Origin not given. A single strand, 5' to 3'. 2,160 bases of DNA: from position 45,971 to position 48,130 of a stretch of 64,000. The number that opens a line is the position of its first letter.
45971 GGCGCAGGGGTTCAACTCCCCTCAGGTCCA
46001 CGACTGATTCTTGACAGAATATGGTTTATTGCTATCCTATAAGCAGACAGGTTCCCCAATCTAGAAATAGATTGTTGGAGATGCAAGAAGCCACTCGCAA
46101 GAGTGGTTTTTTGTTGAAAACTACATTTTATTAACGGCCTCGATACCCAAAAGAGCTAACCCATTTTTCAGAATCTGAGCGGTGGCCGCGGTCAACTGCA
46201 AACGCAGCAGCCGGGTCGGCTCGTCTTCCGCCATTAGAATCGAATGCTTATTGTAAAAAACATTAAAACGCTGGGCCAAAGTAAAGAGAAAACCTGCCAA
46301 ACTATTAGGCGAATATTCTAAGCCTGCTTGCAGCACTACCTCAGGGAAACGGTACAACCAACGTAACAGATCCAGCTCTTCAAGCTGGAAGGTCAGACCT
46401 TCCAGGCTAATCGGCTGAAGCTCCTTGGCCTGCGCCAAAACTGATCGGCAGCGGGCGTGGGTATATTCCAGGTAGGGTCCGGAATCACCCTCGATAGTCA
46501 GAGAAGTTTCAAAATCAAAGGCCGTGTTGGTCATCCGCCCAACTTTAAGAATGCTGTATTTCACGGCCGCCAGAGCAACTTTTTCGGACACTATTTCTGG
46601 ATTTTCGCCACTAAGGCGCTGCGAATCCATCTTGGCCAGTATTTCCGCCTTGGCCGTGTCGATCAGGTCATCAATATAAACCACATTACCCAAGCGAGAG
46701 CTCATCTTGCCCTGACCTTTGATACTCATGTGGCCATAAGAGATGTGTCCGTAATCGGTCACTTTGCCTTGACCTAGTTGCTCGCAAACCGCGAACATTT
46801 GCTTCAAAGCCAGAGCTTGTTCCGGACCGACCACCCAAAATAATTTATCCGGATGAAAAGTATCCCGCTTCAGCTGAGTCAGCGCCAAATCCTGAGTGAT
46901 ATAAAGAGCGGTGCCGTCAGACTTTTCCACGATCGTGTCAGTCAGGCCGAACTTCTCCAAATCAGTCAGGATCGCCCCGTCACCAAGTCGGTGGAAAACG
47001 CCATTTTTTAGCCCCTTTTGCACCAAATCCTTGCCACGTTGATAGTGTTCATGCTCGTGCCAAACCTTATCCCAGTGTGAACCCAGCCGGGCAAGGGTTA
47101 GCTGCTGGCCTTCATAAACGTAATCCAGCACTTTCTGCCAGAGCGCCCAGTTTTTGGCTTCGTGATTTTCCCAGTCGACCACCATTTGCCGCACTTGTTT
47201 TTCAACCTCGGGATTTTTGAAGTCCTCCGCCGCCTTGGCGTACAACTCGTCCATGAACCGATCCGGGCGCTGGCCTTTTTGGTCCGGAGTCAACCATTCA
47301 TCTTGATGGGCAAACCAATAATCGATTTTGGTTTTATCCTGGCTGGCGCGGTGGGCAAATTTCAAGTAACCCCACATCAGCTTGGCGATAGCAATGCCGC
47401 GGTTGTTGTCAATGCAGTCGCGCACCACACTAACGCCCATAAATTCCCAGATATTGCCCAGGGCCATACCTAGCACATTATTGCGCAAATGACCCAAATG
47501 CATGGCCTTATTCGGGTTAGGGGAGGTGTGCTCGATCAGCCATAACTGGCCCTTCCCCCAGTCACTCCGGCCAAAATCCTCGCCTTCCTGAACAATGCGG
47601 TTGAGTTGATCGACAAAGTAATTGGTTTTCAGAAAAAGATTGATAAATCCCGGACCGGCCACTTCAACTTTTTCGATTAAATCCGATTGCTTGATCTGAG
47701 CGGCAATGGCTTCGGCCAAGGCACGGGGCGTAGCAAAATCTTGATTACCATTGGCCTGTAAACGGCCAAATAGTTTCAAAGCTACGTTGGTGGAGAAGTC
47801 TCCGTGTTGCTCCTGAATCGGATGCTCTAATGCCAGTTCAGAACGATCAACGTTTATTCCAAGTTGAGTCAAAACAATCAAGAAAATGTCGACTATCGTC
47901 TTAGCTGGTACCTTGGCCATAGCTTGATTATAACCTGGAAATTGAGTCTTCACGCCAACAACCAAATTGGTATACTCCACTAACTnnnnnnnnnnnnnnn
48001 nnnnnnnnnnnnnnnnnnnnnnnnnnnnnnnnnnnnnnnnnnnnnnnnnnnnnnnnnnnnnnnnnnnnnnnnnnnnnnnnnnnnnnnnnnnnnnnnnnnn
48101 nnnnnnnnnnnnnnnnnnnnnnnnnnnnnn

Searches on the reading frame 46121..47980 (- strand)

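Call 89: search_protein_families(library=pfam, proteins=[window:46121-47980:-], max_evalue=0.001)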
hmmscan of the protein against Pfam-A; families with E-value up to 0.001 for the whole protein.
window:46121-47980:- (619 aa): 3 families
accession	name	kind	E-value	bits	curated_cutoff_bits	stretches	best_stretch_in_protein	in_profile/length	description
PF00750.26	tRNA-synt_1d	-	9.5e-41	140.3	23.3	1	143-490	18-349/349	tRNA synthetases class I (R), catalytic domain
PF05746.21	DALR_1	-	2.4e-29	102.2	22.3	1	505-619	2-117/117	DALR anticodon binding domain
PF03485.21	Arg_tRNA_synt_N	-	3e-19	69.8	21.5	1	37-117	11-85/85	Arginyl tRNA synthetase N terminal domain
